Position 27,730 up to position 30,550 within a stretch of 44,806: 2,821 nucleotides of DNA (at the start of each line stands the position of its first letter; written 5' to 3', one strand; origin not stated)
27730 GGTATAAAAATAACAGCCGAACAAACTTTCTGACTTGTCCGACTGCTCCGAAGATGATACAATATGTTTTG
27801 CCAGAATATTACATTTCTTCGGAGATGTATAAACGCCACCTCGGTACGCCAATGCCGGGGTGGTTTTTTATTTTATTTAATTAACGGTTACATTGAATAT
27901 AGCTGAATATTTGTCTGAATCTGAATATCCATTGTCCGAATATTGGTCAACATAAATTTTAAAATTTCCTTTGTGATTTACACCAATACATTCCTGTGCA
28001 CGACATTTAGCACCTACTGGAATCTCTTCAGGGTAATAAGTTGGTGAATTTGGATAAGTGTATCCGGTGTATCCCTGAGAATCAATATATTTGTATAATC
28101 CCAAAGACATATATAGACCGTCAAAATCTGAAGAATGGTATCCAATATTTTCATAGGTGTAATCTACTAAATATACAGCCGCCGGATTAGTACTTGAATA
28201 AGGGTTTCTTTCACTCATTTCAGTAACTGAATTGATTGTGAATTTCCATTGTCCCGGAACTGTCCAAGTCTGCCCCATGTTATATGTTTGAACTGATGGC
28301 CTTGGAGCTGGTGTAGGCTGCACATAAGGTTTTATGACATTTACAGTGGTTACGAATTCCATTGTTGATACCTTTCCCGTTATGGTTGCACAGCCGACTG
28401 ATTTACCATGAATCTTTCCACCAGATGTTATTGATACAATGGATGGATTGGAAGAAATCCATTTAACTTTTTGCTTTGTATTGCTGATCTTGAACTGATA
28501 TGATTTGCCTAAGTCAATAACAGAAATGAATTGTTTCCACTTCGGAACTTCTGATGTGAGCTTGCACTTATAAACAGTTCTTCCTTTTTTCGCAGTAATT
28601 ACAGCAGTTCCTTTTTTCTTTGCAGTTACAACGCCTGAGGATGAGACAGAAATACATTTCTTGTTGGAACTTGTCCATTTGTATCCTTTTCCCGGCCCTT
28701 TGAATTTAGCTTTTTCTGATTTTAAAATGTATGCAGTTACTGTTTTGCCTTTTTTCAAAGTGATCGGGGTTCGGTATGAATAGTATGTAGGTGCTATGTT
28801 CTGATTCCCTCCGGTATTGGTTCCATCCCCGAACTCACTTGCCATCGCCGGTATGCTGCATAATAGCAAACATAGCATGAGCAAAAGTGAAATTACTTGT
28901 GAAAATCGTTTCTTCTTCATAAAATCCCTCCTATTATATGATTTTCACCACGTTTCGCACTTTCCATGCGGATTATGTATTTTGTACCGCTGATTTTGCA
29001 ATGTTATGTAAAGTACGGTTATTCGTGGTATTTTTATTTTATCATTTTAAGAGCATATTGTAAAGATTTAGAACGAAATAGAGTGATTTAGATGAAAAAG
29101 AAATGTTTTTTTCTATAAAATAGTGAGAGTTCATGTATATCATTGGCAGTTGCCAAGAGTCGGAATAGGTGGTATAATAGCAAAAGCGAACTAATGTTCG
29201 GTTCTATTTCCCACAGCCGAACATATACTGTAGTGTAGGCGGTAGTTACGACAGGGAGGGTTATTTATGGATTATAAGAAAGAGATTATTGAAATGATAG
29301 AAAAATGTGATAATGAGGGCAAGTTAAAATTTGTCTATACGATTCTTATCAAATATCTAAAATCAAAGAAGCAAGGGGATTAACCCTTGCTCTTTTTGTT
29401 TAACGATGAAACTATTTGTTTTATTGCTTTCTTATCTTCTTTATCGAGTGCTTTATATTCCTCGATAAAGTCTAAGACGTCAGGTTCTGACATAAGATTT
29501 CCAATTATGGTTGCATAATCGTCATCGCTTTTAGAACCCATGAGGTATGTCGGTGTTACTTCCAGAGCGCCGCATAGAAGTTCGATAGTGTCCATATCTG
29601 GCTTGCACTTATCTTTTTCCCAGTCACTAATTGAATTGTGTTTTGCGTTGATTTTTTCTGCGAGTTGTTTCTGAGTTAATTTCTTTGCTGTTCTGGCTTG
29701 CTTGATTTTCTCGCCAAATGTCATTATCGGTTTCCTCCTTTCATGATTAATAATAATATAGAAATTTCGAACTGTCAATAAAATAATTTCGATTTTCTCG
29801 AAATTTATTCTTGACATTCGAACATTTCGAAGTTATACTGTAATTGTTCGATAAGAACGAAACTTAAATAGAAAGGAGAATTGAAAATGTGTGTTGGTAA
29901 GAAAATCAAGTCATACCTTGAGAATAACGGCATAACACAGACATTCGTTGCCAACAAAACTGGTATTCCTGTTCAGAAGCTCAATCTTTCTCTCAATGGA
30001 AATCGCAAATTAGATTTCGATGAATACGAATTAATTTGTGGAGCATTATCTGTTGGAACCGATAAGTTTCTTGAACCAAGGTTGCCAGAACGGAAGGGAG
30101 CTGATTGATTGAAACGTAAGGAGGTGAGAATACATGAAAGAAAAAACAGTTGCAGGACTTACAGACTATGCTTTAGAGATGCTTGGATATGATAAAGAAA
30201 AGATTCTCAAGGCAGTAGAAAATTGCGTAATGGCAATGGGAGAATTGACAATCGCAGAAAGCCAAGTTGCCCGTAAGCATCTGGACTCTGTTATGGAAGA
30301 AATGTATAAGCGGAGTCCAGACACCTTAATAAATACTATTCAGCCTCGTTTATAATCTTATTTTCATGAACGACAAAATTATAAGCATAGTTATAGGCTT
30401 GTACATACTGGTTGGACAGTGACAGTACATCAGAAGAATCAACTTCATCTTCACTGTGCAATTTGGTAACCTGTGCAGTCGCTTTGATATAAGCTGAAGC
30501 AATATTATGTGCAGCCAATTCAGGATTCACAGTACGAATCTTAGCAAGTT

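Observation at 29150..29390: SOS-box-gated promoter and 38-codon ORF aimed head-on at a repressor that lacks a cleavage domain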

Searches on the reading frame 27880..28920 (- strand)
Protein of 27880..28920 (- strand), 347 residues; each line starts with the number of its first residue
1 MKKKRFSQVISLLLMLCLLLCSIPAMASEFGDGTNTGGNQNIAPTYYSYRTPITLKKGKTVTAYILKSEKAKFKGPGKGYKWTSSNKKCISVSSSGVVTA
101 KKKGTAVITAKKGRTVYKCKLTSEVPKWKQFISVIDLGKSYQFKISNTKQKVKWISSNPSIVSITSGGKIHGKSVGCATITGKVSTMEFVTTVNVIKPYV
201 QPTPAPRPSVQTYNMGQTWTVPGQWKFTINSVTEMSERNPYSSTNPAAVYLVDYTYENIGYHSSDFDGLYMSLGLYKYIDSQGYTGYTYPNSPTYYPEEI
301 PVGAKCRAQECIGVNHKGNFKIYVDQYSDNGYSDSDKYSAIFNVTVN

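Call 7: search_protein_families(library=pfam, proteins=[window:27880-28920:-], max_evalue=0.1)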
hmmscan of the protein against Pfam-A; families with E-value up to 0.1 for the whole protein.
window:27880-28920:- (347 aa): 4 families
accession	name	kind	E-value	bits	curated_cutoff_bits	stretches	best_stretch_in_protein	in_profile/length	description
PF02368.24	Big_2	-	3.7e-11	43.3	22.8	2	146-192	30-76/79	Bacterial Ig-like domain (group 2)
PF11611.13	DUF4352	-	0.008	16.9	25.9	1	213-268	1-56/122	Domain of unknown function (DUF4352)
PF20578.4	aBig_2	-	0.033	14.4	27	0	149-170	34-53/89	Atrophied bacterial Ig domain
PF22359.2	Big-like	-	0.042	14.5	27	1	90-115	13-38/48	Bacterial Ig-like domain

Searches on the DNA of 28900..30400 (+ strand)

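Call 6: search_dna_similar(query=window:28900-30400:+, collection=phages, mode=distant, max_rows=20)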
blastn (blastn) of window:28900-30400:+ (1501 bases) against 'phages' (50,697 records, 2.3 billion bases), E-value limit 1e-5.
Records with a match: 8; places in all: 8; records where one place covers at least 80% of the query: 0.
Best place of each record, by identity: 90-95% 1; 80-90% 1; 60-80% 6.
By first word of the organism name: Ruminococcus 5; Bacteriophage 3.
By host as written in the record: [Ruminococcus] gnavus ATCC 29149 4; - 3; Mediterraneibacter gnavus (Ruminococcus gnavus) DB_YZ_1 1.
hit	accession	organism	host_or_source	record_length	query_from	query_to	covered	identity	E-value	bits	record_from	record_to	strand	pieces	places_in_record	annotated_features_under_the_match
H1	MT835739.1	Bacteriophage sp.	human fecal samples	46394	367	1202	56%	90.7%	0e+0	1148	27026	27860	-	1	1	record has no annotation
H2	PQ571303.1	Ruminococcus phage RG-TP1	Mediterraneibacter gnavus (Ruminococcus ...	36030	682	1178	33%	67.7%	1e-33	151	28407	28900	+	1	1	transcriptional regulator (x2)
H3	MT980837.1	Ruminococcus phage phiRg507T2_3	[Ruminococcus] gnavus ATCC 29149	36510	682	1146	31%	68.5%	3e-35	157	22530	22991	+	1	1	gp24: repressor protein | gp23: transcriptional regulator, HTH cro/C1 type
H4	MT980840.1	Ruminococcus phage phiRgIBDN1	[Ruminococcus] gnavus ATCC 29149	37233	682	1146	31%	68.5%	3e-35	157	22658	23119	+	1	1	gp23: repressor protein | gp22: transcriptional regulator, HTH cro type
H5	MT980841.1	Ruminococcus phage phiRM10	[Ruminococcus] gnavus ATCC 29149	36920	682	1146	31%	68.5%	3e-35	157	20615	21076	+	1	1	gp23: repressor protein | gp22: transcriptional regulator, HTH cro/C1 type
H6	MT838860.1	Bacteriophage sp.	human fecal samples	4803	682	1146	31%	68.3%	3e-34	152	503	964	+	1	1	record has no annotation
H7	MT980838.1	Ruminococcus phage phiRg519T2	[Ruminococcus] gnavus ATCC 29149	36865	682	1146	31%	68.3%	3e-34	152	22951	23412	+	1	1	gp24: repressor protein | gp23: transcriptional regulator, HTH cro type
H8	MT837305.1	Bacteriophage sp.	human fecal samples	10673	235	439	14%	84.0%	1e-51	210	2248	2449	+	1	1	record has no annotation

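Call 8: get_annotated_region(hit=H1, flank=1500)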
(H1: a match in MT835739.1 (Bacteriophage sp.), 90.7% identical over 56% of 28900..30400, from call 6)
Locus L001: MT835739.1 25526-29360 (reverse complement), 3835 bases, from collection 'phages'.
description: UNVERIFIED: Bacteriophage sp. clone scaffold_573 genomic sequence.
organism: Bacteriophage sp. (NCBI taxid 38018)
taxonomy: Viruses
host: -; source: human fecal samples; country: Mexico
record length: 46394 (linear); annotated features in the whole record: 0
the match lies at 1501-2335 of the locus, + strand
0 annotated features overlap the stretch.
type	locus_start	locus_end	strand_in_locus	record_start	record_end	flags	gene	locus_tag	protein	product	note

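Call 9: get_annotated_region(hit=H8, flank=2500)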
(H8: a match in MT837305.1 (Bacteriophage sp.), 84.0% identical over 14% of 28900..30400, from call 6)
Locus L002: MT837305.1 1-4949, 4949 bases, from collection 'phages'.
description: UNVERIFIED: Bacteriophage sp. clone scaffold_4429 genomic sequence.
organism: Bacteriophage sp. (NCBI taxid 38018)
taxonomy: Viruses
host: -; source: human fecal samples; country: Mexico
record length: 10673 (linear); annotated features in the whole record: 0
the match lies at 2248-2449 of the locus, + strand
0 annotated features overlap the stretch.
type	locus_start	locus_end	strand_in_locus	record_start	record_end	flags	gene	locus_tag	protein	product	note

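Call 10: get_annotated_region(hit=H3, flank=2000)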
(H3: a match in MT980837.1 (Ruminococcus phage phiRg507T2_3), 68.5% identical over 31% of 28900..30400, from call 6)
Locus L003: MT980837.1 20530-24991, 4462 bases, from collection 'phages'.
description: Ruminococcus phage phiRg507T2_3, complete genome.
organism: Ruminococcus phage phiRg507T2_3 (NCBI taxid 2772518)
taxonomy: Viruses; Duplodnaviria; Heunggongvirae; Uroviricota; Caudoviricetes
host: [Ruminococcus] gnavus ATCC 29149; source: human feces; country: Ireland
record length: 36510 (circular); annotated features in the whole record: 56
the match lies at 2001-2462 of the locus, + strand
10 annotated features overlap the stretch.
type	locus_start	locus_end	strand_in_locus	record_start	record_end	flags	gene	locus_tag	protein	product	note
CDS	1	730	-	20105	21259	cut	gp21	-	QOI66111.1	integrase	-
CDS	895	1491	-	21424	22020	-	gp22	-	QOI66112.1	superinfection exclusion protein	-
CDS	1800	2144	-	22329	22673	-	gp23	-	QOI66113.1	transcriptional regulator, HTH cro/C1 type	-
CDS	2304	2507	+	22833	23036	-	gp24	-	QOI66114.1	repressor protein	repressor protein, HTH cro/C1 type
CDS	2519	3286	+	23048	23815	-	gp25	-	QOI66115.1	antirepressor protein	Phage_pRha/antirepressor protein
CDS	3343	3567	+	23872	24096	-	gp26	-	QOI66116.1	hypothetical protein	-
CDS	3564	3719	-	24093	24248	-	gp27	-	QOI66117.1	hypothetical protein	-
CDS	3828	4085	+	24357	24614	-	gp28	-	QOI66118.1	hypothetical protein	-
CDS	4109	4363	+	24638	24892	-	gp29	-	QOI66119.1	hypothetical protein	-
CDS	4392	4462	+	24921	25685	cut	gp30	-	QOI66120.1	DNA-binding anti-repressor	DNA-binding anti-repressor [Paenibacillus phage Vegas]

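Call 56: search_rna_families(source=window, start=28900, end=29950, threshold=evalue, max_evalue=1)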
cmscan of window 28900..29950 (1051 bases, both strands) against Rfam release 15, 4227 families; matches with E-value up to 1: 3.
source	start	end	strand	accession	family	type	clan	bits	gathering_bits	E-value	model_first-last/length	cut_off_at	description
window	29323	29401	+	RF02432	SpF25_sRNA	Gene; sRNA;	-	26.8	48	0.062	1-102/102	no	Streptococcus sRNA SpF25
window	28973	29014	+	RF04350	Plastid-ndhJ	Cis-reg;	-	19.4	43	0.94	1-57/57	no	Plastid-ndhJ 3UTR RNA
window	28996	29054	+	RF02108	DLEU2_4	Gene; lncRNA;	-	18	40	0.72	1-58/58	no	Deleted in lymphocytic leukemia 2 conserved region 4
